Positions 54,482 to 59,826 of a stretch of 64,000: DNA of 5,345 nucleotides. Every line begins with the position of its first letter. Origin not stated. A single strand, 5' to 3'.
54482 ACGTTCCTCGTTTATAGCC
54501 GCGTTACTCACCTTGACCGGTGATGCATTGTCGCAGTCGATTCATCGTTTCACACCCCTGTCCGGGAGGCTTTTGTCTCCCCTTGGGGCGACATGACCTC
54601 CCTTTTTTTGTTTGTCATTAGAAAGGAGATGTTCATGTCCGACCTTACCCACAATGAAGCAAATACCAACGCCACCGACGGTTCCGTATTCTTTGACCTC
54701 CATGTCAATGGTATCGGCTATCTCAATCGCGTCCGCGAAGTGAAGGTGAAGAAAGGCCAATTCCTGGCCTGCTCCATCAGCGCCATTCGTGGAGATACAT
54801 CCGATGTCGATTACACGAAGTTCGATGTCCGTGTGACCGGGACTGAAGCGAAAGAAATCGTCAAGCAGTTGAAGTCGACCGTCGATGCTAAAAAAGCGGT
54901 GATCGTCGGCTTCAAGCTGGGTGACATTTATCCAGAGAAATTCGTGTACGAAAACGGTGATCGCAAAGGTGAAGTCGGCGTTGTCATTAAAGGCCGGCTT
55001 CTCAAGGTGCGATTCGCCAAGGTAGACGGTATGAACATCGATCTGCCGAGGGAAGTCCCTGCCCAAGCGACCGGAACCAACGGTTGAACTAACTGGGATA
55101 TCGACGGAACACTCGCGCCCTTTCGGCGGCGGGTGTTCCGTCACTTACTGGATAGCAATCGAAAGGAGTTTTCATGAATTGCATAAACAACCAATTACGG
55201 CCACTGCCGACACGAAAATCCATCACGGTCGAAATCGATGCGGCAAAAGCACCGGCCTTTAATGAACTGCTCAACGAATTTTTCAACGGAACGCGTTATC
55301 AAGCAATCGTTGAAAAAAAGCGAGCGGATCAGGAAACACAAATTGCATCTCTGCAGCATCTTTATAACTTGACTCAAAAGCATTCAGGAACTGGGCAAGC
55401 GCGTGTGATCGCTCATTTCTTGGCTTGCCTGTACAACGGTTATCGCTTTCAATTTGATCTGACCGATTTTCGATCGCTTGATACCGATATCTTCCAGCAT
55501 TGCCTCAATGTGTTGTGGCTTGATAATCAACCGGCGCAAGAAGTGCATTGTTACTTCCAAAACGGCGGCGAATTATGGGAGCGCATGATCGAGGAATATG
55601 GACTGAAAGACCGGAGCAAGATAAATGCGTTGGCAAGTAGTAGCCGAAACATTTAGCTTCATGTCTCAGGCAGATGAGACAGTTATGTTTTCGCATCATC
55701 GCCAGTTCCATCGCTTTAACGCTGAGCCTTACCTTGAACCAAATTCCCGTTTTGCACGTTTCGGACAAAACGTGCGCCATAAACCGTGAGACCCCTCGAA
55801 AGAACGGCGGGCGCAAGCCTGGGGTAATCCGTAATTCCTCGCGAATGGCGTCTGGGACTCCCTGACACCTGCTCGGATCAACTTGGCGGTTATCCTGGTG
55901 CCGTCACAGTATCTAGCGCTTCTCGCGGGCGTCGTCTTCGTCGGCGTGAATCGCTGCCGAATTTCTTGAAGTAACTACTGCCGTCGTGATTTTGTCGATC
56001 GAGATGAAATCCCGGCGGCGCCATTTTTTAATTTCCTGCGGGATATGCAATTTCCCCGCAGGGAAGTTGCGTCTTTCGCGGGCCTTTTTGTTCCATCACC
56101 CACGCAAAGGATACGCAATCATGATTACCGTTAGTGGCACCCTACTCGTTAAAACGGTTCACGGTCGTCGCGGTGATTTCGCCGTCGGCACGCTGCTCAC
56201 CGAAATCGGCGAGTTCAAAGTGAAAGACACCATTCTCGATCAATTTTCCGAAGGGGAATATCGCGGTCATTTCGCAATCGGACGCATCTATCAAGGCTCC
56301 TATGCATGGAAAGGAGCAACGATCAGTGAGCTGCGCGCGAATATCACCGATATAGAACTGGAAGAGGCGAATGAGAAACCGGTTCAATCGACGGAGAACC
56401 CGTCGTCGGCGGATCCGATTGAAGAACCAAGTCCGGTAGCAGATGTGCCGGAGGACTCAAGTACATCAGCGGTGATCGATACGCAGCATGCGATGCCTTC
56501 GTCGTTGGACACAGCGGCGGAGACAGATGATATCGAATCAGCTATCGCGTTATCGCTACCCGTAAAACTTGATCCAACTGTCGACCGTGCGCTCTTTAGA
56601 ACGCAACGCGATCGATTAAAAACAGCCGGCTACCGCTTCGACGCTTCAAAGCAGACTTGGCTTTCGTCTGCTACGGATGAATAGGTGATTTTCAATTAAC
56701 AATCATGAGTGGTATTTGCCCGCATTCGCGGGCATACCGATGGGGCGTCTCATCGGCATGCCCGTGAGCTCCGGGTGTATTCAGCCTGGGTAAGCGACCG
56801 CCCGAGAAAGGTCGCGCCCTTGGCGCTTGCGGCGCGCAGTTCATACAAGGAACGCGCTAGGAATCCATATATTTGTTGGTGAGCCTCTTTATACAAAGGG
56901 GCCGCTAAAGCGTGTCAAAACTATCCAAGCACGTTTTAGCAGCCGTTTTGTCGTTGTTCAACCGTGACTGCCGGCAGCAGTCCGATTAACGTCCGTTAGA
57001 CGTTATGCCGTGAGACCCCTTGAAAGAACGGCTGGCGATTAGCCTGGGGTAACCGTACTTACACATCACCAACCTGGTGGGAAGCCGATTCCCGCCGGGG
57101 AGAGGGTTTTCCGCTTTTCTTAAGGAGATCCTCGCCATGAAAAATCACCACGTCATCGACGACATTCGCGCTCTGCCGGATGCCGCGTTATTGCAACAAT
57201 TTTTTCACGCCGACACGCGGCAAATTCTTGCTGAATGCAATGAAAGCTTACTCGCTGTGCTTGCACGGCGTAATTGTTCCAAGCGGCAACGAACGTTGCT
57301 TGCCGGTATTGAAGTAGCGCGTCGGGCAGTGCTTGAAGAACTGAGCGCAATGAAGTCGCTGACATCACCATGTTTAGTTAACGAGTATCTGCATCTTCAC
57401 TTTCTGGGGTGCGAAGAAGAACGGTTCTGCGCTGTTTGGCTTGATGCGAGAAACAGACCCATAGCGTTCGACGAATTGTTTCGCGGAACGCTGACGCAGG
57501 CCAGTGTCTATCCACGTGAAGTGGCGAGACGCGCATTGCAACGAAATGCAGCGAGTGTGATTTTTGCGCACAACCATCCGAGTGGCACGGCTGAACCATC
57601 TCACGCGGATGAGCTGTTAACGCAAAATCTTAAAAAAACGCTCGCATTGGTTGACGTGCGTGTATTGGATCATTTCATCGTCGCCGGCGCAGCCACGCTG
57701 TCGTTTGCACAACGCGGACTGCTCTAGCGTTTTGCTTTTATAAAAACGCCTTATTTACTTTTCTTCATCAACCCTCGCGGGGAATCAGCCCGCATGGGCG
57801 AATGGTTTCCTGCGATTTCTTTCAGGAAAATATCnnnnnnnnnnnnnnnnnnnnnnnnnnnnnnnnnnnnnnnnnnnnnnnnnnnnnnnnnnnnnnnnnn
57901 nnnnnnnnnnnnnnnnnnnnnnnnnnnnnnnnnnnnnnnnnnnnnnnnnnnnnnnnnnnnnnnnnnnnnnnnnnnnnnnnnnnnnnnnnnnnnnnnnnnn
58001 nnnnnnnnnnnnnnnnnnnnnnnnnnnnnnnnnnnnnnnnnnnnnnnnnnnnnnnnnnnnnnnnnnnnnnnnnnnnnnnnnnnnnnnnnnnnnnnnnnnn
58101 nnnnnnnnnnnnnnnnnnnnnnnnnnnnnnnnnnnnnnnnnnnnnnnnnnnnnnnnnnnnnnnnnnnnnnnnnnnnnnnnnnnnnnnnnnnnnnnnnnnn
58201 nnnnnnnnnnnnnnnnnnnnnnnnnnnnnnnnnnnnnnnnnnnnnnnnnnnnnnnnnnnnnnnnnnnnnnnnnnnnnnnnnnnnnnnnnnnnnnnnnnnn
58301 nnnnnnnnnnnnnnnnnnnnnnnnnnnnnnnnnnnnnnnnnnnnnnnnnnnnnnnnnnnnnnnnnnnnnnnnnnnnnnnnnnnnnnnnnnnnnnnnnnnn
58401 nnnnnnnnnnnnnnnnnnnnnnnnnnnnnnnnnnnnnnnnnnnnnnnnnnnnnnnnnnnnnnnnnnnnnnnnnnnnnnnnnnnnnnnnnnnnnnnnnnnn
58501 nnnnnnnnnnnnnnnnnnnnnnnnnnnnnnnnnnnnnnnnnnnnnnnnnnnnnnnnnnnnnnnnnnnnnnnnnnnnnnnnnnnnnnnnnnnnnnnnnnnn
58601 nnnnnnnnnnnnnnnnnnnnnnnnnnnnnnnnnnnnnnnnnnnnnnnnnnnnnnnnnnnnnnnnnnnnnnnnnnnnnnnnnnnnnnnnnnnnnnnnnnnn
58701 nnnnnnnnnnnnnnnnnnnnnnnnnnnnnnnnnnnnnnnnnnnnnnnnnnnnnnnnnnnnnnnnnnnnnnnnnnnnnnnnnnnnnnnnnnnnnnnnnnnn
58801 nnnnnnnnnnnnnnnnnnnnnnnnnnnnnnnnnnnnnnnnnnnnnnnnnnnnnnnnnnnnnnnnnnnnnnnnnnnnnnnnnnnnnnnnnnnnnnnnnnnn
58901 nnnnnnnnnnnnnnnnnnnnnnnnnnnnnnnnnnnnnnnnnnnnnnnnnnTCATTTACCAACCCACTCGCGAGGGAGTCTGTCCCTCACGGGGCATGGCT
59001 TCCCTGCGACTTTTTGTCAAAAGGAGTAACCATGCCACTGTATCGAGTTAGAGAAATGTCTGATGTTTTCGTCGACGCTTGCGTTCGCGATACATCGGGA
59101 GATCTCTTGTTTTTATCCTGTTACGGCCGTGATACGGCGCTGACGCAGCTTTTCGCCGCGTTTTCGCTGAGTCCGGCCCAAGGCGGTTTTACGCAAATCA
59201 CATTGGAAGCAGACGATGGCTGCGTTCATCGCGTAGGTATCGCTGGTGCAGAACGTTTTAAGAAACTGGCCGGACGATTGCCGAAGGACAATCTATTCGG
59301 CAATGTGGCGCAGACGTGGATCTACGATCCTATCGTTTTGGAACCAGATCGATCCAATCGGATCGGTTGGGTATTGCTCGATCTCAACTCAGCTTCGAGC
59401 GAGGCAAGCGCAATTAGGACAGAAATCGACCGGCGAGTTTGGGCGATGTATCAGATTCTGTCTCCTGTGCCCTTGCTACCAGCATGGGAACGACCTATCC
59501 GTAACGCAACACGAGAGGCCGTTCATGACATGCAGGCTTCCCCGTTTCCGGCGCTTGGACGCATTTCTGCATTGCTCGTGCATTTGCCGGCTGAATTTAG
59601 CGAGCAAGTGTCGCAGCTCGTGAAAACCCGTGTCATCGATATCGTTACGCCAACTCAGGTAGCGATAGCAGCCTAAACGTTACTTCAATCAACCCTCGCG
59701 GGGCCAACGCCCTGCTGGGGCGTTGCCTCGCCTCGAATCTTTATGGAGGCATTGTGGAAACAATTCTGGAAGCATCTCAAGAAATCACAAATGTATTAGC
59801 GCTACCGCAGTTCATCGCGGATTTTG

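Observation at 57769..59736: Second conserved intergenic element preceding methylase, unknown ORF and helicase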

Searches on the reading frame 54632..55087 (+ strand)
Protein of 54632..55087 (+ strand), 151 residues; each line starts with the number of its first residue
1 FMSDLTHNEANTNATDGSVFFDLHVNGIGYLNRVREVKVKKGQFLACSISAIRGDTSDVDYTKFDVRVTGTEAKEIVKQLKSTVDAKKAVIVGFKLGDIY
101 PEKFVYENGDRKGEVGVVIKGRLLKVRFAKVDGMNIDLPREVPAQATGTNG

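Call 9: search_protein_families(library=pfam, proteins=[window:54632-55087:+], max_evalue=0.01)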
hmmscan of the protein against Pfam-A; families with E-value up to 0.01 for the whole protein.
window:54632-55087:+ (151 aa): 1 family
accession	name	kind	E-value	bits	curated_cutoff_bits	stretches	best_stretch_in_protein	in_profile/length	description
PF12101.13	DUF3577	-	2.9e-44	150.4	25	1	19-135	6-123/133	Protein of unknown function (DUF3577)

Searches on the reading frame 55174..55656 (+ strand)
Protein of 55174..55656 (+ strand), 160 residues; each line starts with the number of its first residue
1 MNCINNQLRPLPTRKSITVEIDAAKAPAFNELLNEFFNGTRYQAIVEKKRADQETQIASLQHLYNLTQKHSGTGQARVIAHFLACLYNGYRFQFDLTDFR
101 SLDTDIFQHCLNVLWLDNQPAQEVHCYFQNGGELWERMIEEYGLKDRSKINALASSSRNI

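Call 9: search_protein_families(library=pfam, proteins=[window:55174-55656:+], max_evalue=0.01)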
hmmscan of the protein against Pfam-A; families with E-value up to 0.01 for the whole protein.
window:55174-55656:+ (160 aa): 1 family
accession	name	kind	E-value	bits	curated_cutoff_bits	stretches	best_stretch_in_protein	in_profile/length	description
PF24720.1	DUF7673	-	3.1e-24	85.2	27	1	58-142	2-84/85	Family of unknown function (DUF7673)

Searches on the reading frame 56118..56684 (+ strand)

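Call 9: search_protein_families(library=pfam, proteins=[window:56118-56684:+], max_evalue=0.01)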
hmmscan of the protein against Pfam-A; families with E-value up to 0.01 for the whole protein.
window:56118-56684:+ (188 aa): 1 family
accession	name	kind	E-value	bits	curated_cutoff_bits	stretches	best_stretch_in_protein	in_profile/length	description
PF11679.13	DUF3275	-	2.7e-39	135.4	25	1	3-181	1-199/201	Protein of unknown function (DUF3275)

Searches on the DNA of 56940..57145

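Call 59: search_rna_families(source=window, start=56940, end=57145, threshold=evalue, max_evalue=10, show_alignments=4)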
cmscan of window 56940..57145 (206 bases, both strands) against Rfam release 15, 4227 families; matches with E-value up to 10: 3.
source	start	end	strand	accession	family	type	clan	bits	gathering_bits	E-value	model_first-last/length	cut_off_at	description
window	56998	57110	-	RF04314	opuB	Cis-reg;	-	14.6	75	1.3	1-137/137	no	opuB ncRNA motif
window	57078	57121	+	RF02712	EBER2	Gene; sRNA;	-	12.1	200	1.2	1-173/173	no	Epstein-Barr virus EBER2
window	56952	57121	+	RF02501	Atu_C7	Gene; sRNA;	-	8.1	45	8.5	1-157/157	no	Rhizobiales sRNA Atu_C7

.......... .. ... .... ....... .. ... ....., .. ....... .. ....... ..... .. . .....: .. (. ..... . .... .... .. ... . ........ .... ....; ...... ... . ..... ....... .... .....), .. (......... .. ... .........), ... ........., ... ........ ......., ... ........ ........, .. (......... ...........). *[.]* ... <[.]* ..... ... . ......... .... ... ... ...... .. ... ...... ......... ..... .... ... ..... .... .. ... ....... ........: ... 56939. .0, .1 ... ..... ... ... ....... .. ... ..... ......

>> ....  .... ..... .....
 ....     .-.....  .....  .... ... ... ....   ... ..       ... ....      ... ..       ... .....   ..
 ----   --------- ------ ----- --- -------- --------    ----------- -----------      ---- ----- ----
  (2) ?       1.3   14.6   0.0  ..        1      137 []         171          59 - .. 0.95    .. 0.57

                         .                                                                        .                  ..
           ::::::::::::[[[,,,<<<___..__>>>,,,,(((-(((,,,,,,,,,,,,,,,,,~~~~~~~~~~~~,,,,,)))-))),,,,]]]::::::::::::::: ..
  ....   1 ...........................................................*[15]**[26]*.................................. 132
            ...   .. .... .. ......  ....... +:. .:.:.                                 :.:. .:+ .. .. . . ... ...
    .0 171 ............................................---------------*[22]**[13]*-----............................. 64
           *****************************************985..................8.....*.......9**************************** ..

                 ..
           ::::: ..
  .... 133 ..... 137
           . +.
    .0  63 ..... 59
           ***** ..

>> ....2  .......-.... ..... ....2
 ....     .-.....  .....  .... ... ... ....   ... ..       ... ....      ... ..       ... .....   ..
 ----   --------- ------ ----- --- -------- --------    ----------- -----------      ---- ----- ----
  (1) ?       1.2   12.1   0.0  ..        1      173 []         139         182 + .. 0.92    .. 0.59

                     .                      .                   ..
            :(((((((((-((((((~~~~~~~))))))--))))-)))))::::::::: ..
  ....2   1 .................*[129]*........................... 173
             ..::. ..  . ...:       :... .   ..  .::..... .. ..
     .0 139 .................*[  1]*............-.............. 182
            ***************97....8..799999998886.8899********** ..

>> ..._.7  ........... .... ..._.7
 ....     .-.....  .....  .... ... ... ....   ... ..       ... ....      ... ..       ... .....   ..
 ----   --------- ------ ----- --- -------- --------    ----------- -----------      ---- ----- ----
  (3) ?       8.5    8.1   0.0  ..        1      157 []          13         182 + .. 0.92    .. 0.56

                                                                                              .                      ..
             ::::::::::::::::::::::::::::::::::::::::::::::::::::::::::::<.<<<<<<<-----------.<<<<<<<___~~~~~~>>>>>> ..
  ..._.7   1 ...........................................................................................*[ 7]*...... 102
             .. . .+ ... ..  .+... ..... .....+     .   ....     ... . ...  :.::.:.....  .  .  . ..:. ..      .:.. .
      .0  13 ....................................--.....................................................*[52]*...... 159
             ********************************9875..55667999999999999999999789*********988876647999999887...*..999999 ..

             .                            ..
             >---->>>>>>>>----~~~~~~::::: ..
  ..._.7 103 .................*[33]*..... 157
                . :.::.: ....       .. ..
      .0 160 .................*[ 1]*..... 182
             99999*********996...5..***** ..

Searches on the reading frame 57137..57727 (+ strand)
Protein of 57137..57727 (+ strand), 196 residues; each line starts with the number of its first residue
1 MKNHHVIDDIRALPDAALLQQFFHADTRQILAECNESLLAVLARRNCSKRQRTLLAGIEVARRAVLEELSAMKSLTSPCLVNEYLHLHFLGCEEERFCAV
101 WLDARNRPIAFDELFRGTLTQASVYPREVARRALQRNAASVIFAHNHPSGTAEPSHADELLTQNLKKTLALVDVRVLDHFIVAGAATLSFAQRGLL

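Call 9: search_protein_families(library=pfam, proteins=[window:57137-57727:+], max_evalue=0.01)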
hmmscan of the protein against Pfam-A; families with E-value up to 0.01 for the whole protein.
window:57137-57727:+ (196 aa): 2 families
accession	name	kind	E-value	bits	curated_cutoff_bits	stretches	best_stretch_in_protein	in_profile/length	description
PF04002.20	RadC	-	1.8e-40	138.1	22.1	1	76-195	2-121/121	RadC-like JAB domain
PF14464.11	Prok-JAB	-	0.0026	18.1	25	1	121-164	46-92/114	Prokaryotic homologs of the JAB domain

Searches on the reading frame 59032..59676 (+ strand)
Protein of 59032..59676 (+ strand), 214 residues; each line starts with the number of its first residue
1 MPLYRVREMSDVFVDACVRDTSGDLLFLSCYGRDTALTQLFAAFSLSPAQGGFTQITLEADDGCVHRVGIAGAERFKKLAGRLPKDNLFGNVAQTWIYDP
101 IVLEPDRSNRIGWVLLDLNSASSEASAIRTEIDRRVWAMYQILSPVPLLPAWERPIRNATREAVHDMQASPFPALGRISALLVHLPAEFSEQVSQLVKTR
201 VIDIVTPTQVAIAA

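Call 9: search_protein_families(library=pfam, proteins=[window:59032-59676:+], max_evalue=0.01)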
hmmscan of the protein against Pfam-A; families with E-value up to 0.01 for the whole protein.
window:59032-59676:+ (214 aa): 0 families
